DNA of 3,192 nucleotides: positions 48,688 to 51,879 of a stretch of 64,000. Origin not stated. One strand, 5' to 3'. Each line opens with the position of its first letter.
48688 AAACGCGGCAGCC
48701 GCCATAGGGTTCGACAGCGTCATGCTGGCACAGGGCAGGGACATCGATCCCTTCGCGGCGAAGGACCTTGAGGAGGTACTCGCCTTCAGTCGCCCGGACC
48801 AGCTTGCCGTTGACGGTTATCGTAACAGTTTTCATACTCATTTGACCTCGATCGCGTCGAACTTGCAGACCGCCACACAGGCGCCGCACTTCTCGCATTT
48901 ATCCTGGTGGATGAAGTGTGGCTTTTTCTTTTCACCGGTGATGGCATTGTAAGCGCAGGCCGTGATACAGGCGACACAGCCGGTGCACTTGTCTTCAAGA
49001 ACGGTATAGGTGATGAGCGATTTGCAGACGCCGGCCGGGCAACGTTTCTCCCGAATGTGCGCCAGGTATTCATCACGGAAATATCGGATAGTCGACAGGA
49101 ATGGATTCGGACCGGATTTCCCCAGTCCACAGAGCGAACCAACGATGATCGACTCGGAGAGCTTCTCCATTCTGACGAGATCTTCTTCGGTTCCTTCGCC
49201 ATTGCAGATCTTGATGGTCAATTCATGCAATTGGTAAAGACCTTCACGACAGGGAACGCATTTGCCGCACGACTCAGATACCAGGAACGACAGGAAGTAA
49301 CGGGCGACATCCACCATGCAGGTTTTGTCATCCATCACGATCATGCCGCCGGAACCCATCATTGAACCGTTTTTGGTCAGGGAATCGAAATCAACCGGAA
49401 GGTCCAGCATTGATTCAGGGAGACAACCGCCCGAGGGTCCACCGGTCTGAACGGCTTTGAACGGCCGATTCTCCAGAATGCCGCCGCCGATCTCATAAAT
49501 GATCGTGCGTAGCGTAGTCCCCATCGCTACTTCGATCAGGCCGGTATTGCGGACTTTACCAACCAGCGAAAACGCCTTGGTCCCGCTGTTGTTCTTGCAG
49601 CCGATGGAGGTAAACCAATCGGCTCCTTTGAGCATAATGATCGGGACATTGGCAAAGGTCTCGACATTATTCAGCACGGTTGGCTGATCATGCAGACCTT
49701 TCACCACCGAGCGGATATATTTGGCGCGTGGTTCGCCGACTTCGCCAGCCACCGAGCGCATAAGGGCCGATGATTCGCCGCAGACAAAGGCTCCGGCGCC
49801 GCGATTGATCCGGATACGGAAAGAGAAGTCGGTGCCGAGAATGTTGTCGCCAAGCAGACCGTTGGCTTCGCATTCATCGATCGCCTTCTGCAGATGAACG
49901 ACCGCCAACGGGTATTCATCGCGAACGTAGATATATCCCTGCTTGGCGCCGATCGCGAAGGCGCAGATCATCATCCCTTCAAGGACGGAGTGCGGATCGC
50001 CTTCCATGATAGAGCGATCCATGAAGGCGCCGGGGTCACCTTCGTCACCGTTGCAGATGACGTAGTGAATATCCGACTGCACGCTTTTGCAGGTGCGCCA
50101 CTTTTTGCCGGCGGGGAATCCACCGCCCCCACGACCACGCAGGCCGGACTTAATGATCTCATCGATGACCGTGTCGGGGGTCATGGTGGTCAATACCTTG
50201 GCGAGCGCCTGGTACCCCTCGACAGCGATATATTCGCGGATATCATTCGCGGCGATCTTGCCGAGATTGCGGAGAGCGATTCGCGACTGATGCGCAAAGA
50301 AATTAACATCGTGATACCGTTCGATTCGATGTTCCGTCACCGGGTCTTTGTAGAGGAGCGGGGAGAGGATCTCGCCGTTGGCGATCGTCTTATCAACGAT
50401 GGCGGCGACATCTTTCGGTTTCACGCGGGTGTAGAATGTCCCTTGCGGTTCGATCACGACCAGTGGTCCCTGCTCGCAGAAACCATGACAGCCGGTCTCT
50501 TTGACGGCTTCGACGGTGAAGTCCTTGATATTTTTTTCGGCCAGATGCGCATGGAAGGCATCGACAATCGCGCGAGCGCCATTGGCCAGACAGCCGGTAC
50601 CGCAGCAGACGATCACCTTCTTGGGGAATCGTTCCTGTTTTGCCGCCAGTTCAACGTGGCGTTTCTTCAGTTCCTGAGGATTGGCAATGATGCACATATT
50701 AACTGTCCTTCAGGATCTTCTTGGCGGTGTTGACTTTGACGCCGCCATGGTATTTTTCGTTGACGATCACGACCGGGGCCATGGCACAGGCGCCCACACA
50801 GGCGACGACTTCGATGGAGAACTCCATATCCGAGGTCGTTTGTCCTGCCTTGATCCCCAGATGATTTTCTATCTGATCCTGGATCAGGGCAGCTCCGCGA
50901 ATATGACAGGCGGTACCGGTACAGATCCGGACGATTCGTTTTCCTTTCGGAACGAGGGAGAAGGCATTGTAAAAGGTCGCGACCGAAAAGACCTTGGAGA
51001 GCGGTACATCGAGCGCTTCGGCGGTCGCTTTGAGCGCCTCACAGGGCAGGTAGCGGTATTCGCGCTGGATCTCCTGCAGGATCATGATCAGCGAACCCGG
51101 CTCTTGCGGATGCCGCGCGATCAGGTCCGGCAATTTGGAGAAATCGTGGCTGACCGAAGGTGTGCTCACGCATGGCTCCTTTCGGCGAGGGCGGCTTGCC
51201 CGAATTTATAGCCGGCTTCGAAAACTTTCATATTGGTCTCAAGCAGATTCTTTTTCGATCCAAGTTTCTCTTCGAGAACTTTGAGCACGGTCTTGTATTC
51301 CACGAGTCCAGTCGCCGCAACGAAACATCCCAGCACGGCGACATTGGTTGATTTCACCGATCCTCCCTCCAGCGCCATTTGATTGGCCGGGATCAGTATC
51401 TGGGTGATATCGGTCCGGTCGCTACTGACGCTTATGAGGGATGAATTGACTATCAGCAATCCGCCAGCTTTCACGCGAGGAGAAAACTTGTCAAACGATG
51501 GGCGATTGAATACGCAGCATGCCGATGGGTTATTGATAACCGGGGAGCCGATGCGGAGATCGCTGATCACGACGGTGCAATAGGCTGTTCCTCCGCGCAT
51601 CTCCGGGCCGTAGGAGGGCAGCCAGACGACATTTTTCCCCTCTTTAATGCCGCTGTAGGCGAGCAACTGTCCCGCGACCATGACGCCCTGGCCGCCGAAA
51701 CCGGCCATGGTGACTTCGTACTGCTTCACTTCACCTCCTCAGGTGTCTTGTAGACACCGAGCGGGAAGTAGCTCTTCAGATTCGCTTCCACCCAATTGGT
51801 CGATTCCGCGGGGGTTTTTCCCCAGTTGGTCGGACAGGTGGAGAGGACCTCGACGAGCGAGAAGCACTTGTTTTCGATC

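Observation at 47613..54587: Nine-gene operon coupling a four-subunit 2-oxoacid:ferredoxin oxidoreductase to HydBC/Bfu-type NuoE-NuoF-NuoG(N-terminal) subunits, with no hydrogenase or FDH module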

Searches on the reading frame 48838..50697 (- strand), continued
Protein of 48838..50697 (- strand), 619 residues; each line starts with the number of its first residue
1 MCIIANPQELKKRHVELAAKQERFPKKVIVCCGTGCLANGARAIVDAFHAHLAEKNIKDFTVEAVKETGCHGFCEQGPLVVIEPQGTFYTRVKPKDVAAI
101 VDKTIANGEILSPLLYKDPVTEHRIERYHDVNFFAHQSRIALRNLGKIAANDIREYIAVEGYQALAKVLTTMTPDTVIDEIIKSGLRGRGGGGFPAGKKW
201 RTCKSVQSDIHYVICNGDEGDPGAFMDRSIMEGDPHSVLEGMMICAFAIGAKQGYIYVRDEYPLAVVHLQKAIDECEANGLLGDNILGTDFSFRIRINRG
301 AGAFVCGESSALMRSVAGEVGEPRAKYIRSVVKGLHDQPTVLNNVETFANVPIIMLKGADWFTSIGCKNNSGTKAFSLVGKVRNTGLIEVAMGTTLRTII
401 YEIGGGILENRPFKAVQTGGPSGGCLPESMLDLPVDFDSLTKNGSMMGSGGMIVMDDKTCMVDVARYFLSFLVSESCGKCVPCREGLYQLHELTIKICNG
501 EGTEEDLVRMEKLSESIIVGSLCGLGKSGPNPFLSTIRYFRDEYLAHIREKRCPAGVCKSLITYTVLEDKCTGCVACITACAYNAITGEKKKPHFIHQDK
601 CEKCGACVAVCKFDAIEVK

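Call 39: search_protein_families(library=pfam, proteins=[L014:2276-3445:-, L014:13232-13657:+, L014:14192-16459:+, L014:16443-17009:+, L014:17013-18461:+, L014:18454-19794:+, L014:19925-21667:+, L010:13232-14869:+, L010:1247-2518:-, L014:633-1976:+], max_evalue=0.0001)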
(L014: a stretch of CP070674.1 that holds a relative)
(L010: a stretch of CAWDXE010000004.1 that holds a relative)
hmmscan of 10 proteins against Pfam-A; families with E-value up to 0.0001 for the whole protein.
L014:2276-3445:- (389 aa): 1 family
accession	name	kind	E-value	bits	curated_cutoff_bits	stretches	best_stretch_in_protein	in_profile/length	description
PF00557.29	Peptidase_M24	-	4.3e-42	144.7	23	1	160-373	2-208/208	Metallopeptidase family M24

L014:13232-13657:+ (141 aa): 2 families
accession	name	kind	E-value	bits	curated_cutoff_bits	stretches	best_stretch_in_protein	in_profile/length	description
PF01740.26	STAS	-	3.9e-17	62.4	22.6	1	35-136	5-106/106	STAS domain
PF13466.11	STAS_2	-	4.7e-08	33.5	29.2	1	55-120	12-76/80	STAS domain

L014:14192-16459:+ (755 aa): 1 family
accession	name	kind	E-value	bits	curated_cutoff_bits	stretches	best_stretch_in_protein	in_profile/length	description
PF07228.17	SpoIIE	-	1.2e-48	166.1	25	1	555-744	2-191/192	Stage II sporulation protein E (SpoIIE)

L014:16443-17009:+ (188 aa): 2 families
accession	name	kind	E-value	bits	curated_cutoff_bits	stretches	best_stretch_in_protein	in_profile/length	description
PF00293.34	NUDIX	-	2.5e-22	79.8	21.1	1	61-180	4-132/134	NUDIX domain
PF14803.11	Zn_ribbon_Nudix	-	6.3e-07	29.6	25.6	1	24-57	1-34/34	Nudix N-terminal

L014:17013-18461:+ (482 aa): 5 families
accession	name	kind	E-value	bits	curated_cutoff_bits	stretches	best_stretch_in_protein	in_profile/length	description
PF02518.31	HATPase_c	-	1.4e-21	77.5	26.4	1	375-478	3-110/111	Histidine kinase-, DNA gyrase B-, and HSP90-like ATPase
PF00672.30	HAMP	-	7e-13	49.1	25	1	200-250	2-52/53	HAMP domain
PF14501.12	HATPase_c_5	-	4.3e-08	33.4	22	1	380-464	8-91/102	GHKL domain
PF00512.31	HisKA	-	2.9e-06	27.7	26.9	1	267-331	4-64/66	His Kinase A (phospho-acceptor) domain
PF13581.12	HATPase_c_2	-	5.1e-05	23.7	27.4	1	379-473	37-125/127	Histidine kinase-like ATPase domain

L014:18454-19794:+ (446 aa): 6 families
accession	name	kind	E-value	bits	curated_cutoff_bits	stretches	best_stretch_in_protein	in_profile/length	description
PF00158.32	Sigma54_activat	-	3e-65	219.4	20.2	1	140-306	1-167/168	Sigma-54 interaction domain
PF00072.30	Response_reg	-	8e-26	90.8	30.2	1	5-114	1-110/111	Response regulator receiver domain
PF25601.1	AAA_lid_14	-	6.2e-20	71.2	27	1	312-390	1-82/87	AAA+ ATPase lid domain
PF14532.12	Sigma54_activ_2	-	1e-19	71.6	25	1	141-311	1-138/138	Sigma-54 interaction domain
PF02954.25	HTH_8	-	1e-08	35.2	22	1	401-440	2-41/42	Bacterial regulatory protein, Fis family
PF01078.27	Mg_chelatase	-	6.3e-05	22.9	20.3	0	219-270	93-144/207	Magnesium chelatase, subunit ChlI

L014:19925-21667:+ (580 aa): 2 families
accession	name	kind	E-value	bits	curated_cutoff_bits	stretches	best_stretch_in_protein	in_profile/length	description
PF01103.29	Omp85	-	6.5e-15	55.9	24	1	319-538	48-271/325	Omp85 superfamily domain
PF18939.6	DUF5686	-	1.4e-06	27.5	39.2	1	232-362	331-464/669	Family of unknown function (DUF5686)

L010:13232-14869:+ (545 aa): 0 families

L010:1247-2518:- (423 aa): 3 families
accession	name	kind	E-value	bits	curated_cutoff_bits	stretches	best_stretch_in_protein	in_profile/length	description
PF02412.23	TSP_3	-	4.7e-20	71.4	25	0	243-263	12-32/36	Thrombospondin type 3 repeat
PF00691.25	OmpA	-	5.6e-20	72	27.2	1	319-415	2-98/98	OmpA family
PF05359.17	DUF748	-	7.7e-05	21.4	50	0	316-358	880-922/1037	Domain of Unknown Function (DUF748)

L014:633-1976:+ (447 aa): 0 families

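Call 77: find_encoding_contigs(protein=P0116, flank=9000, max_places=1)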
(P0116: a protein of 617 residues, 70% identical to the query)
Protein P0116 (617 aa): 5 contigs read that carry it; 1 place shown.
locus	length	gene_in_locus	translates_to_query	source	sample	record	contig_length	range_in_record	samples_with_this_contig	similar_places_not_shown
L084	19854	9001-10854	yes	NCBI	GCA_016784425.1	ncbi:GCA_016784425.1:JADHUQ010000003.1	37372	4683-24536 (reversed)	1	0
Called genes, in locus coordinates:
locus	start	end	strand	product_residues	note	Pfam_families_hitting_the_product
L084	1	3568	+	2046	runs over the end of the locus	PF14349:SprA_N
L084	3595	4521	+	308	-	PF06325:PrmA, PF05175:MTS, PF13489:Methyltransf_23 (weak), PF08241:Methyltransf_11 (weak), PF08242:Methyltransf_12 (weak), PF13649:Methyltransf_25, PF13847:Methyltransf_31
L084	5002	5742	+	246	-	-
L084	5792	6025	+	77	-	PF12797:Fer4_2 (faint), PF13187:Fer4_9 (faint), PF13237:Fer4_10 (weak), PF00037:Fer4 (weak), PF14697:Fer4_21, PF12800:Fer4_4 (faint), PF12838:Fer4_7, PF12837:Fer4_6 (weak), +1 more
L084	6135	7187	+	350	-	PF01855:POR_N, PF02780:Transketolase_C, PF17147:PFOR_II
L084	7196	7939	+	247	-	PF02775:TPP_enzyme_C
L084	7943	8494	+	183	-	PF01558:POR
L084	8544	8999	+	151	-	PF01257:2Fe-2S_thioredx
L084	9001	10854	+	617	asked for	PF01257:2Fe-2S_thioredx (weak), PF01512:Complex1_51K, PF10589:NADH_4Fe-4S, PF12838:Fer4_7 (weak), PF13187:Fer4_9 (weak), PF13237:Fer4_10 (weak), PF14697:Fer4_21 (weak), PF00037:Fer4 (weak), +1 more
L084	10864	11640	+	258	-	PF00111:Fer2, PF13510:Fer2_4, PF13187:Fer4_9 (faint), PF12838:Fer4_7, PF14697:Fer4_21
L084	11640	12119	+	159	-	PF12797:Fer4_2 (faint), PF12837:Fer4_6 (faint), PF14697:Fer4_21 (faint), PF25160:LdpA_Fe-S-bd (faint), PF13237:Fer4_10 (weak), PF13247:Fer4_11, PF12838:Fer4_7 (weak), PF00037:Fer4 (weak), +4 more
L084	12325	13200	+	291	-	PF03755:YicC-like_N, PF08340:YicC-like_C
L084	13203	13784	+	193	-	PF00625:Guanylate_kin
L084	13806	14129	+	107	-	PF01192:RNA_pol_Rpb6 (weak)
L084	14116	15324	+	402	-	PF02441:Flavoprotein, PF04127:DFP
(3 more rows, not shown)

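Call 78: find_encoding_contigs(protein=P0062, flank=9000, max_places=1)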
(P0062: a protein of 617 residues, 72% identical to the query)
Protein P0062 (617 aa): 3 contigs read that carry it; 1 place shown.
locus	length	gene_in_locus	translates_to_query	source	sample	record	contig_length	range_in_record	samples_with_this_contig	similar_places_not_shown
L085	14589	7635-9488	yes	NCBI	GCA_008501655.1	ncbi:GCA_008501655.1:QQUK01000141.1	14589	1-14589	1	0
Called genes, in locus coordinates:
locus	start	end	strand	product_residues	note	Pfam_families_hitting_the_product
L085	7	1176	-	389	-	PF00557:Peptidase_M24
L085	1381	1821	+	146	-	PF18936:DUF5684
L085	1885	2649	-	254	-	PF00285:Citrate_synt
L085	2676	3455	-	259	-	-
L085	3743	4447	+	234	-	-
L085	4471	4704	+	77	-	PF12797:Fer4_2 (weak), PF13237:Fer4_10 (weak), PF00037:Fer4 (weak), PF12838:Fer4_7, PF13187:Fer4_9 (weak), PF12797:Fer4_2 (weak), PF00037:Fer4 (weak), PF12837:Fer4_6 (weak), +7 more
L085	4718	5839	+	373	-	PF01855:POR_N, PF02780:Transketolase_C, PF17147:PFOR_II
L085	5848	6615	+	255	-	PF02775:TPP_enzyme_C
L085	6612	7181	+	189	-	PF01558:POR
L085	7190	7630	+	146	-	PF01257:2Fe-2S_thioredx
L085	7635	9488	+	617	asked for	PF01257:2Fe-2S_thioredx, PF01512:Complex1_51K, PF10531:SLBB (weak), PF10589:NADH_4Fe-4S, PF12838:Fer4_7, PF13187:Fer4_9, PF14697:Fer4_21, PF00037:Fer4 (weak), +2 more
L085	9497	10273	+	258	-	PF00111:Fer2, PF13510:Fer2_4, PF13237:Fer4_10 (faint), PF14697:Fer4_21, PF12838:Fer4_7 (weak)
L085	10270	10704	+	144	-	PF00037:Fer4 (faint), PF12797:Fer4_2 (faint), PF12837:Fer4_6 (faint), PF14697:Fer4_21 (faint), PF12800:Fer4_4 (faint), PF13237:Fer4_10 (weak), PF13247:Fer4_11, PF12838:Fer4_7 (weak), +1 more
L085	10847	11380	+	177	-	-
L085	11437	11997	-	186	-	PF01797:Y1_Tnp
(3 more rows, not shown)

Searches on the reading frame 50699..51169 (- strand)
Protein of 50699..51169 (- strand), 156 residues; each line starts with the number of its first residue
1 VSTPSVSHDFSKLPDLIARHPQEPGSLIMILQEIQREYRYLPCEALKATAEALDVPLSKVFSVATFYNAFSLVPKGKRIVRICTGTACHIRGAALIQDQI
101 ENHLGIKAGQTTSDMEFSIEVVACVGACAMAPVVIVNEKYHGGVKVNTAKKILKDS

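Call 3: search_protein_families(library=pfam, proteins=[window:50699-51169:-], max_evalue=0.001)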
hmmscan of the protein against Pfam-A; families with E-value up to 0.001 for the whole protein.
window:50699-51169:- (156 aa): 1 family
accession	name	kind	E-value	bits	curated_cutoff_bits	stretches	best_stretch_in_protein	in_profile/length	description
PF01257.25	2Fe-2S_thioredx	-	1.3e-48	165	24.8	1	16-155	4-143/145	Thioredoxin-like [2Fe-2S] ferredoxin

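Call 4: search_protein_families(library=ncbifam, proteins=[window:50699-51169:-], max_evalue=0.001)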
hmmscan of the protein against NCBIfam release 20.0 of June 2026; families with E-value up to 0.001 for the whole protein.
window:50699-51169:- (156 aa): 9 families
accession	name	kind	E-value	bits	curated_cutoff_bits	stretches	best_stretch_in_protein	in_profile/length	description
NF005722.0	PRK07539.1-2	equivalog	2.1e-40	138.4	141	1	16-155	16-155/157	NADH-quinone oxidoreductase subunit NuoE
NF005747.0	PRK07571.1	equivalog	4.3e-39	133.9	224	1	3-152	15-164/173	bidirectional hydrogenase complex protein HoxE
TIGR01958.1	nuoE_fam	subfamily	2.2e-36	125.2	142.4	1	17-154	6-145/148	NADH-quinone oxidoreductase subunit NuoE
NF004638.0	PRK05988.1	equivalog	2.4e-34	118.4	198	1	8-154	9-155/159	formate dehydrogenase subunit gamma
NF005721.0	PRK07539.1-1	equivalog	2.6e-31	109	308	1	14-154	35-175/292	NADH-quinone oxidoreductase subunit NuoE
NF005725.0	PRK07539.1-5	equivalog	3.4e-31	108.3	220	1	12-154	24-169/174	NADH-quinone oxidoreductase subunit NuoE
NF005723.0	PRK07539.1-3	equivalog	9.3e-25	87.3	226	1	17-140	14-139/158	NADH-quinone oxidoreductase subunit NuoE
NF005724.0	PRK07539.1-4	equivalog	4.1e-23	82.5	280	1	23-153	38-169/240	NADH-quinone oxidoreductase subunit NuoE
NF009040.0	PRK12373.1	equivalog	2.5e-17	63.7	514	1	26-152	38-165/400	NADH-quinone oxidoreductase subunit E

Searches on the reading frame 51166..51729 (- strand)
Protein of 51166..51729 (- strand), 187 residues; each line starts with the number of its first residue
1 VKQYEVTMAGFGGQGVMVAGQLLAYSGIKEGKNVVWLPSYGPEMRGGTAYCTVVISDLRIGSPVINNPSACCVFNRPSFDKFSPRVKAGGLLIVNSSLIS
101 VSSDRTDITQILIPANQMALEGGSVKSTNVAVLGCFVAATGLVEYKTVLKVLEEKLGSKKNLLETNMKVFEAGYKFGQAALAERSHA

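Call 3: search_protein_families(library=pfam, proteins=[window:51166-51729:-], max_evalue=0.001)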
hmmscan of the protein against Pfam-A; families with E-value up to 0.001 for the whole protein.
window:51166-51729:- (187 aa): 1 family
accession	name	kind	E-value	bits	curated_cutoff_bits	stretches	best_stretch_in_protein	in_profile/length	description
PF01558.24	POR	-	1.5e-38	133.1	27.4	1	12-174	1-172/173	Pyruvate ferredoxin/flavodoxin oxidoreductase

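Call 4: search_protein_families(library=ncbifam, proteins=[window:51166-51729:-], max_evalue=0.001)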
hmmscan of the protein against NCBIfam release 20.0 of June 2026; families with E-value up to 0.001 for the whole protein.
window:51166-51729:- (187 aa): 21 families
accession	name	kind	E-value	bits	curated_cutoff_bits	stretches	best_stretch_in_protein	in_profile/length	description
NF006323.0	PRK08537.1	equivalog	2.3e-29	102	235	1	4-177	3-178/181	2-oxoacid:ferredoxin oxidoreductase subunit gamma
TIGR02175.1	PorC_KorC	subfamily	7.7e-24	84.4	81.1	1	4-175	2-173/177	2-oxoacid:acceptor oxidoreductase, gamma subunit, pyruvate/2-ketoisovalerate family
TIGR03710.1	OAFO_sf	subfamily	1.7e-22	79.7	482.75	1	4-182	2-178/561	2-oxoacid:acceptor oxidoreductase subunit alpha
NF006275.0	PRK08441.1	equivalog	2e-18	66.6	216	1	4-182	3-183/185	2-oxoglutarate-acceptor oxidoreductase subunit OorC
NF006211.0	PRK08338.1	equivalog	5.6e-18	65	239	1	6-177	3-168/170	2-oxoacid:ferredoxin oxidoreductase subunit gamma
NF005325.0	PRK06853.1-5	equivalog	2e-17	63.5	230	2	2-100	2-101/192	indolepyruvate oxidoreductase subunit beta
NF006321.0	PRK08534.1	equivalog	2.8e-17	63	225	1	5-175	3-175/181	pyruvate ferredoxin oxidoreductase subunit gamma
NF004916.0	PRK06274.1-2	equivalog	3.3e-16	59.9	227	1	7-174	6-173/178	indolepyruvate oxidoreductase subunit beta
NF040683.1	PorC_Meth_Thtga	equivalog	4.8e-16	59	270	1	5-175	3-171/177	pyruvate synthase subunit PorC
NF045762.1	PhenlGlyoxDHPadE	equivalog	1.7e-14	54.1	300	1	4-175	2-177/187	NADH-dependent phenylglyoxylate dehydrogenase subunit gamma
NF005322.0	PRK06853.1-2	equivalog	4.1e-14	52.8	237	2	2-99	4-102/197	indolepyruvate oxidoreductase subunit beta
NF005323.0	PRK06853.1-3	equivalog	7.2e-13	48.9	238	2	2-99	5-102/197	indolepyruvate oxidoreductase subunit beta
NF010632.0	PRK14029.1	equivalog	1.2e-12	47.9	335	1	5-172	3-175/185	pyruvate/ketoisovalerate ferredoxin oxidoreductase subunit gamma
NF005324.0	PRK06853.1-4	equivalog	4.6e-12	46.2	222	1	3-181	2-193/196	indolepyruvate oxidoreductase subunit beta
TIGR03334.1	IOR_beta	equivalog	7.9e-11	42.3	205.8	2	113-174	128-188/189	indolepyruvate ferredoxin oxidoreductase subunit beta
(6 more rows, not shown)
